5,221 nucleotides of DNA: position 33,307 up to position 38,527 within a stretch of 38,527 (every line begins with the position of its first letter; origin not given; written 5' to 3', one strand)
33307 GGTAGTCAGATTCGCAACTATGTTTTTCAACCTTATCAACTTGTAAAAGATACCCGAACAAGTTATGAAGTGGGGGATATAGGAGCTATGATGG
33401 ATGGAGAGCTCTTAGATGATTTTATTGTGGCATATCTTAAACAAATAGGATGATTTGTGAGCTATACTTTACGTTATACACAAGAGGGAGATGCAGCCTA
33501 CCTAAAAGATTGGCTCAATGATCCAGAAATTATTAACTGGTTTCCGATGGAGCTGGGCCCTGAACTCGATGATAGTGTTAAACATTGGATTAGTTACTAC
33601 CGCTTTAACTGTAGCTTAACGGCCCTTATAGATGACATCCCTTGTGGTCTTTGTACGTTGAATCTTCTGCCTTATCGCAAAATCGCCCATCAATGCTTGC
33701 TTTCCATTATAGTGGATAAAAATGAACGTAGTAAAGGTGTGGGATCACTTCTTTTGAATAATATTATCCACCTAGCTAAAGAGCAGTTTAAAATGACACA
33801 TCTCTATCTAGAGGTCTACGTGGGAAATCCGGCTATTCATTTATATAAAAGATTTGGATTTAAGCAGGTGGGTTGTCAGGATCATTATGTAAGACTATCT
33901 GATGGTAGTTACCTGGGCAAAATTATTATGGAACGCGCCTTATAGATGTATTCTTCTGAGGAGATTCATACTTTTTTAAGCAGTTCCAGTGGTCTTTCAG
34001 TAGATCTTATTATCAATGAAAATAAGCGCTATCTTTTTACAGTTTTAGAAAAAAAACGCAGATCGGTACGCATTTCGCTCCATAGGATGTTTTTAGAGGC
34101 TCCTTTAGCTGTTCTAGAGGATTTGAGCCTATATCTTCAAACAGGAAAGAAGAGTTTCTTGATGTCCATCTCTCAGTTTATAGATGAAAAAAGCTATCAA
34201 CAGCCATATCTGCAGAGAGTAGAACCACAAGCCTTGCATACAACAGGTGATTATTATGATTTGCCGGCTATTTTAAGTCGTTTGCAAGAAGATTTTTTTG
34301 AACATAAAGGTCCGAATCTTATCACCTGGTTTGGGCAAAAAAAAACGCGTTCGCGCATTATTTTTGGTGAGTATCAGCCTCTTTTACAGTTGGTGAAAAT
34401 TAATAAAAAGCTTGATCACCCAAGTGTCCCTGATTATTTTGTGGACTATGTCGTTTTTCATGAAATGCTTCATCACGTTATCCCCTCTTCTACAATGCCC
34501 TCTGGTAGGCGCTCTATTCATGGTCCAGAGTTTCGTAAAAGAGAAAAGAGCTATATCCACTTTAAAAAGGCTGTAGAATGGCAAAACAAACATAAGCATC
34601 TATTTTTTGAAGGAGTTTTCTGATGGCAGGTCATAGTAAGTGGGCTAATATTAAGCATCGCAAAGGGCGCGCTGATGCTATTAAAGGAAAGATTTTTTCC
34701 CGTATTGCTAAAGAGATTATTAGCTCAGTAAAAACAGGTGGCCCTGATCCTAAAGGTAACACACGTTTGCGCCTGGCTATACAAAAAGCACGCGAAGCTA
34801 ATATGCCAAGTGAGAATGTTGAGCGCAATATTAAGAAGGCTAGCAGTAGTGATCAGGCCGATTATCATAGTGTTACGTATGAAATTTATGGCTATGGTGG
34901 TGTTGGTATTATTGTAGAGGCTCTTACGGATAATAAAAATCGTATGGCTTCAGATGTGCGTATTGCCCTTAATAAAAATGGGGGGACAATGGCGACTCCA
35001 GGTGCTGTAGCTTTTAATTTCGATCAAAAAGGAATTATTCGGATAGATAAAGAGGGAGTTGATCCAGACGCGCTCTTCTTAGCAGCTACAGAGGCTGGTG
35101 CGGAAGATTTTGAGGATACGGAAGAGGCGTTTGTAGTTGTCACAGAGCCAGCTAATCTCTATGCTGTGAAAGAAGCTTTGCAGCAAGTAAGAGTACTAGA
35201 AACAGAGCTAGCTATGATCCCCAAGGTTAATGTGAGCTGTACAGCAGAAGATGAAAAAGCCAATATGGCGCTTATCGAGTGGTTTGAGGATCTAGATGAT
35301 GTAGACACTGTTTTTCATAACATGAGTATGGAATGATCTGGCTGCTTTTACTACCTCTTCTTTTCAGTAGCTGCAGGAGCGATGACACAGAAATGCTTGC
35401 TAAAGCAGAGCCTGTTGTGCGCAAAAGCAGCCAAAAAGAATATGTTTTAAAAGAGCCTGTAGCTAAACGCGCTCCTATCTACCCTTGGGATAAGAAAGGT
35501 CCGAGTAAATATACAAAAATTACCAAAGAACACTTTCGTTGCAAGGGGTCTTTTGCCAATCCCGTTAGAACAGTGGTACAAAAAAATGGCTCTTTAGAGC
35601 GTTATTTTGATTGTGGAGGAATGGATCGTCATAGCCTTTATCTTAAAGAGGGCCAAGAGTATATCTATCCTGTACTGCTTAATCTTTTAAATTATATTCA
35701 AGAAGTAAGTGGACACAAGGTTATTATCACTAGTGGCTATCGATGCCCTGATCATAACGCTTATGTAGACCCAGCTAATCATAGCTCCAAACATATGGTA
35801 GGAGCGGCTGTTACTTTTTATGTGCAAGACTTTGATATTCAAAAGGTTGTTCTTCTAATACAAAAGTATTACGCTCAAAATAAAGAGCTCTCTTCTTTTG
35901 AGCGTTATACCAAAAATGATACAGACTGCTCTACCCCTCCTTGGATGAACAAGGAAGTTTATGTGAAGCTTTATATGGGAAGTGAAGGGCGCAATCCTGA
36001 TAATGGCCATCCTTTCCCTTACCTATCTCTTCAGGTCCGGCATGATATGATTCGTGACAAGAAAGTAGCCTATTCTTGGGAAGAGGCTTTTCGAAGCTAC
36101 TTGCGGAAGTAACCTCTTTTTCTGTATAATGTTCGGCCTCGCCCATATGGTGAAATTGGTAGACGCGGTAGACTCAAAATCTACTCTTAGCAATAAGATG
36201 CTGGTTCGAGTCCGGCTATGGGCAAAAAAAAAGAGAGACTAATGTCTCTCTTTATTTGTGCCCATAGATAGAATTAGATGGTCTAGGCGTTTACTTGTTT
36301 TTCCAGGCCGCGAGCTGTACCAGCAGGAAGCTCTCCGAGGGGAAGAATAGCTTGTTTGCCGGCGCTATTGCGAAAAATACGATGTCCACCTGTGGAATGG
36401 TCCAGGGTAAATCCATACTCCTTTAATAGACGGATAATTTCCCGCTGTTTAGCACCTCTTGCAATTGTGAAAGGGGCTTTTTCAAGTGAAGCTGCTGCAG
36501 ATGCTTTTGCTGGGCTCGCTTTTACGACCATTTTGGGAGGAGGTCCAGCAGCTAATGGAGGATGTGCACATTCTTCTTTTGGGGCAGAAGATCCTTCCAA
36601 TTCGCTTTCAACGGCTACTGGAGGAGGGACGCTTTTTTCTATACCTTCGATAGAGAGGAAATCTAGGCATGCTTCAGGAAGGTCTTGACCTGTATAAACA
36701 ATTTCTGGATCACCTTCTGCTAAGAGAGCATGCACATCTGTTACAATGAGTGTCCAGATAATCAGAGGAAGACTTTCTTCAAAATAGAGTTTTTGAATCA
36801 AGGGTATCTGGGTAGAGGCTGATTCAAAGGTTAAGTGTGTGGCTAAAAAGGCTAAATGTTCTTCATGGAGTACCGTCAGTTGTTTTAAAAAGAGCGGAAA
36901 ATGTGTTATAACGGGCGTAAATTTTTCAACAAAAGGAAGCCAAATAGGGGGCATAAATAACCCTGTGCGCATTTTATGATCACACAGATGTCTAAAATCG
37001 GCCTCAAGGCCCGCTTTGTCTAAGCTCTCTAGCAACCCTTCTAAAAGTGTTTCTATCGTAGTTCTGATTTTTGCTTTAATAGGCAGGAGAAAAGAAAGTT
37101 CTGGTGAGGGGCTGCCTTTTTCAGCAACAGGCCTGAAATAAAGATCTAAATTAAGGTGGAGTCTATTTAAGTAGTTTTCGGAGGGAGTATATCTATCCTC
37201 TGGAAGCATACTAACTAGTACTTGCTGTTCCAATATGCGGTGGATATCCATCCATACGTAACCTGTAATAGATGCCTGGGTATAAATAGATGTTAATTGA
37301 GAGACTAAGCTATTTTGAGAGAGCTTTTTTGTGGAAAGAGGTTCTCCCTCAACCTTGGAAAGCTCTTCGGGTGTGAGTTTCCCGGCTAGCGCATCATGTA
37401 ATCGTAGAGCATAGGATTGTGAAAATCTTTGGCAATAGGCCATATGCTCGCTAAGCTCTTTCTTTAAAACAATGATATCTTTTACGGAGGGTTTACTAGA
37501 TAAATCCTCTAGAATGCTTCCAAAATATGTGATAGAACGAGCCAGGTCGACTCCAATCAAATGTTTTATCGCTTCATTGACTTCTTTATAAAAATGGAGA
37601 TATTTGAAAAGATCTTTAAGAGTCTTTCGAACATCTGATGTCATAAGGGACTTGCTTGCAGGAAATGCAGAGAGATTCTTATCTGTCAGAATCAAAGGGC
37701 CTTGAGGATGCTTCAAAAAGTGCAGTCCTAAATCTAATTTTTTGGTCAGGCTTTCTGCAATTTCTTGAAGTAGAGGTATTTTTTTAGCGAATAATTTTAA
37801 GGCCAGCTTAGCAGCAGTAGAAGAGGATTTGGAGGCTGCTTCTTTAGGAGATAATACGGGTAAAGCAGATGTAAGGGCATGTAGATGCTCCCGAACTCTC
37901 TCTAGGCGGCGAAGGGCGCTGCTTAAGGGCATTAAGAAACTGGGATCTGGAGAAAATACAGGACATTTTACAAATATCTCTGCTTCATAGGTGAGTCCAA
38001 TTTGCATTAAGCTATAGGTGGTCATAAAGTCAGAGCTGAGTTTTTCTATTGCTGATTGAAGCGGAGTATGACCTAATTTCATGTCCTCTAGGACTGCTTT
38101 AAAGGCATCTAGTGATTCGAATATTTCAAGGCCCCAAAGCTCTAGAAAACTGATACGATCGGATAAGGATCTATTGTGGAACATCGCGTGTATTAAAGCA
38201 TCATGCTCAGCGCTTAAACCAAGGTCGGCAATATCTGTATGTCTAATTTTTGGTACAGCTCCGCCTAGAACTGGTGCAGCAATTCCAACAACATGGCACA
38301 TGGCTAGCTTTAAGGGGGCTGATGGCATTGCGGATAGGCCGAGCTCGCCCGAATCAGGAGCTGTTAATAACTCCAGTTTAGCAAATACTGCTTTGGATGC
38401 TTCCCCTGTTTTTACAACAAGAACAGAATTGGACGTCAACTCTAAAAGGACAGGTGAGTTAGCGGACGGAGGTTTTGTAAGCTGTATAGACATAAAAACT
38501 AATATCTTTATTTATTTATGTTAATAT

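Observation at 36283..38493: Orphan 736-aa protein carrying a C-terminal HicA-type toxin domain, with no HicB partner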

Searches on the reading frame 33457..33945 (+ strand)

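Call 16: search_protein_families(library=pfam, proteins=[window:33457-33945:+], max_evalue=0.001)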
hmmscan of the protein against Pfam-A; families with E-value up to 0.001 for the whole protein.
window:33457-33945:+ (162 aa): 7 families
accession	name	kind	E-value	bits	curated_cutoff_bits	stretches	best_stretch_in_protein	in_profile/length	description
PF00583.31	Acetyltransf_1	-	3e-13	50.5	20.7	1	33-135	16-116/116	Acetyltransferase (GNAT) family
PF13508.13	Acetyltransf_7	-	4.5e-10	40.2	27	1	58-137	10-84/84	Acetyltransferase (GNAT) domain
PF13302.13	Acetyltransf_3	-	1e-06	29.9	25.4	1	4-136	3-138/138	Acetyltransferase (GNAT) domain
PF13420.13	Acetyltransf_4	-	1.9e-06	28.4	24.3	1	6-144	2-143/155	Acetyltransferase (GNAT) domain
PF13673.13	Acetyltransf_10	-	5e-06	27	23.6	1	82-139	55-111/128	Acetyltransferase (GNAT) domain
PF13523.12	Acetyltransf_8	-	9.3e-05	22.5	27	0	10-139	3-141/145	Acetyltransferase (GNAT) domain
PF08445.16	FR47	-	0.0003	21.1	22.1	1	81-138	24-80/86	FR47-like protein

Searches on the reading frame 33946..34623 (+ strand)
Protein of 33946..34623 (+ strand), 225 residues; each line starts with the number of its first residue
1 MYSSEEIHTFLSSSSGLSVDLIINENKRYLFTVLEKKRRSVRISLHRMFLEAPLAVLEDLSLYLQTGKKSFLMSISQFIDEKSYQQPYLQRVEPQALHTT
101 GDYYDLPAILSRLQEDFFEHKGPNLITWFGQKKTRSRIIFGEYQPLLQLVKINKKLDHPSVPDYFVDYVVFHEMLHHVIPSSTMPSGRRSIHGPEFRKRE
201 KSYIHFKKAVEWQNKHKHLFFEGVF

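Call 16: search_protein_families(library=pfam, proteins=[window:33946-34623:+], max_evalue=0.001)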
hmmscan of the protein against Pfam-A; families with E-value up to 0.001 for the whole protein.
window:33946-34623:+ (225 aa): 1 family
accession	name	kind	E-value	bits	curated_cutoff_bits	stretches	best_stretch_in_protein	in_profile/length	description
PF10263.15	SprT-like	-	0.00058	20.1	25.6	1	109-202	4-94/108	SprT-like family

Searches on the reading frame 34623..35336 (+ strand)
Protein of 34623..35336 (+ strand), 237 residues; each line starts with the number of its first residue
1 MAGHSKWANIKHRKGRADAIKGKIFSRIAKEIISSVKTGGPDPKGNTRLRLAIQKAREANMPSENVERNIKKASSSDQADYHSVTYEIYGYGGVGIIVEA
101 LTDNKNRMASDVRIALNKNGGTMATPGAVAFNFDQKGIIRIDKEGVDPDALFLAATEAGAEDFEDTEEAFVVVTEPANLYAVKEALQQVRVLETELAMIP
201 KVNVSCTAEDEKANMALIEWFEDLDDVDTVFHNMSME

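Call 16: search_protein_families(library=pfam, proteins=[window:34623-35336:+], max_evalue=0.001)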
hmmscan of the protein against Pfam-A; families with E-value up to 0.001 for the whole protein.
window:34623-35336:+ (237 aa): 2 families
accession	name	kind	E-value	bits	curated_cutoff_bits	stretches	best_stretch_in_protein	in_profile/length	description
PF01709.26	Transcrip_reg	-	2.3e-52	177.4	27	1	81-234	1-160/160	TACO1/YebC second and third domain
PF20772.2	TACO1_YebC_N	-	2.2e-31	108.6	36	1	5-75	1-72/73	TACO1/YebC protein N-terminal domain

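Call 17: find_related_loci(query=window:34623-35336:+, collection=genome_contigs, flank=10000)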
Query window:34623-35336:+ (237 aa) in genome_contigs; peptide patterns used: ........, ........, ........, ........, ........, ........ (x = any residue, [..] = any of these).
600 stretches matched a pattern (row limit reached: there are more); 598 encode a relative of the query (tblastn E <= 1e-3); the best 80 are kept; 80 distinct loci.
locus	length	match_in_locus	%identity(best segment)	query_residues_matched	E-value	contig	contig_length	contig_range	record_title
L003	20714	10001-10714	65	1-236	3e-106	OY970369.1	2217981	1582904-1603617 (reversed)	MAG: uncultured Chlamydiae bacterium isolate MFD06092.bin.1.176 genome assembly, chromosome: 1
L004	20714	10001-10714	66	1-236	3e-106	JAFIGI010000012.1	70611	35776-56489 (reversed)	MAG: Chlamydiales bacterium isolate coassembly_bin.4 k141_2845, whole genome shotgun sequence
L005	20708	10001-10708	67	1-234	2e-105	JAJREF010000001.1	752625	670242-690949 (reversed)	MAG: Rhabdochlamydiaceae bacterium isolate LVE1205-5 contig_2009, whole genome shotgun sequence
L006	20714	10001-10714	64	1-236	7e-104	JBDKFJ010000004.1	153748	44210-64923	MAG: Chlamydiota bacterium isolate farmington_2019_sw_WHONDRS-S19S_0053_A_bin.36 scaffold_0000012, whole genome shotgun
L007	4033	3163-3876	63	1-236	7e-103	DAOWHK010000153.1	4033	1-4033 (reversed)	MAG TPA_asm: Parachlamydiales bacterium isolate CSMAG_2015 CSMAG_2015_k141_3752103_length_4033_cov_7.0000, whole genome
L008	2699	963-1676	63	1-236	2e-105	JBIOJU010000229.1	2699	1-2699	MAG: Chlamydiales bacterium isolate GcA13-11 k141_1820220_length_2699_cov_18.0008, whole genome shotgun sequence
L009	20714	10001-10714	61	1-236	9e-100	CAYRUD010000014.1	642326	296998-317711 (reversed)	MAG TPA_asm: uncultured bacterium isolate binchicken_co23_225 genome assembly, contig: k141_384166, whole genome shotgun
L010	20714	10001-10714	61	1-236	1e-97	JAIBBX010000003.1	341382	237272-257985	MAG: Parachlamydiales bacterium isolate SSF52 NODE_201_length_341382_cov_25.586591, whole genome shotgun sequence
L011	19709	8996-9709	56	1-235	3e-88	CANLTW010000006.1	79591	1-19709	MAG: Chlamydiae bacterium isolate ZE-3nov15-36 genome assembly, contig: ZE-3nov15-C51, whole genome shotgun sequence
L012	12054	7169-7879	51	1-236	2e-82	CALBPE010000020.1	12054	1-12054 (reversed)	MAG TPA_asm: uncultured Chlamydiae bacterium isolate SRR3401486_bin.71_CONCOCT_v1.1_MAG genome assembly, contig: ERZ1740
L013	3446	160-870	49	1-235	2e-77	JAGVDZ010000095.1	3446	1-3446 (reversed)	MAG: Parachlamydiales bacterium isolate WC_8 c_000000010980, whole genome shotgun sequence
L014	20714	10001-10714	48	1-234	1e-73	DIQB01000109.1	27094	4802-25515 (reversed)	MAG TPA_asm: Firmicutes bacterium UBA5473 UBA5473_contig_8923, whole genome shotgun sequence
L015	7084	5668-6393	52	1-237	1e-71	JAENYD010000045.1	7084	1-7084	MAG: Clostridium thermobutyricum isolate B5_bin.2 B5_bin2_NODE_1083_length_7084_cov_10.853180, whole genome shotgun sequ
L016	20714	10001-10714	49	1-233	4e-70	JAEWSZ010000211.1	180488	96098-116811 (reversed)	MAG: Bacillota bacterium isolate OH_SDB_126 k127_1091711, whole genome shotgun sequence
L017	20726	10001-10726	50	1-237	6e-69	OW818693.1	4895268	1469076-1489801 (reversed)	metagenome genome assembly, chromosome: 1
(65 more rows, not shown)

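Call 25: search_protein_families(library=pfam, proteins=[L003:10820-13018:-, L003:13095-14621:+], max_evalue=0.01)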
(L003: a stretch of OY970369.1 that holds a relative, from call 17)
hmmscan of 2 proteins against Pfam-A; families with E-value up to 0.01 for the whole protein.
L003:10820-13018:- (733 aa): 0 families

L003:13095-14621:+ (508 aa): 0 families

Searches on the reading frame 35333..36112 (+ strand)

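Call 16: search_protein_families(library=pfam, proteins=[window:35333-36112:+], max_evalue=0.001)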
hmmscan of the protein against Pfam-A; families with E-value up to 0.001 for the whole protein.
window:35333-36112:+ (259 aa): 2 families
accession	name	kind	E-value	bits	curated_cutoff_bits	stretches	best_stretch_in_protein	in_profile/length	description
PF08291.16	Peptidase_M15_3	-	6.1e-09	36.4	23.2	1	104-183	15-95/108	Peptidase M15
PF05951.18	Peptidase_M15_2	-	0.00044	20.4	27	1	112-172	54-120/153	Bacterial protein of unknown function (DUF882)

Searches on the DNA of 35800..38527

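Call 72: search_rna_families(source=window, start=35800, end=38527, threshold=evalue, max_evalue=0.1)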
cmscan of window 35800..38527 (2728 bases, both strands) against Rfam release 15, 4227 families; matches with E-value up to 0.1: 2.
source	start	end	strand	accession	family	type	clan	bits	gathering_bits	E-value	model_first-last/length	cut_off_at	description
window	36141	36224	+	RF00005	tRNA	Gene; tRNA;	CL00001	53.4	29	4.9e-10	1-71/71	no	tRNA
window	36062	36290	-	RF04180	BTnc231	Gene; sRNA;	-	28.7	80.4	0.0032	1-154/154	no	Bacteroides sRNA BTnc231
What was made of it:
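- Tried and rejected: The weak Rfam hit BTnc231 (28.7 bits against a gathering score of 80.4) lies antisense to the tRNA and is chance (call 72).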

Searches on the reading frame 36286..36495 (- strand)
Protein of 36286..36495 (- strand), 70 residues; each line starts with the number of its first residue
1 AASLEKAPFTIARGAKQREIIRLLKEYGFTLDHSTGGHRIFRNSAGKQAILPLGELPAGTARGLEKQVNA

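Call 4: search_protein_families(library=pfam, proteins=[window:36286-36495:-], max_evalue=1)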
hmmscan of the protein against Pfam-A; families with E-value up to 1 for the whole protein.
window:36286-36495:- (70 aa): 1 family
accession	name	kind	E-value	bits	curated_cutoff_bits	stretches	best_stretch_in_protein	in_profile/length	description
PF07927.17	HicA_toxin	-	4.7e-09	36.6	27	1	18-68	2-56/58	HicA toxin of bacterial toxin-antitoxin,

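Call 5: search_protein_families(library=ncbifam, proteins=[window:36286-36495:-], max_evalue=1)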
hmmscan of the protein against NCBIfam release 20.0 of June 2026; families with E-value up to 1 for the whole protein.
window:36286-36495:- (70 aa): 0 families
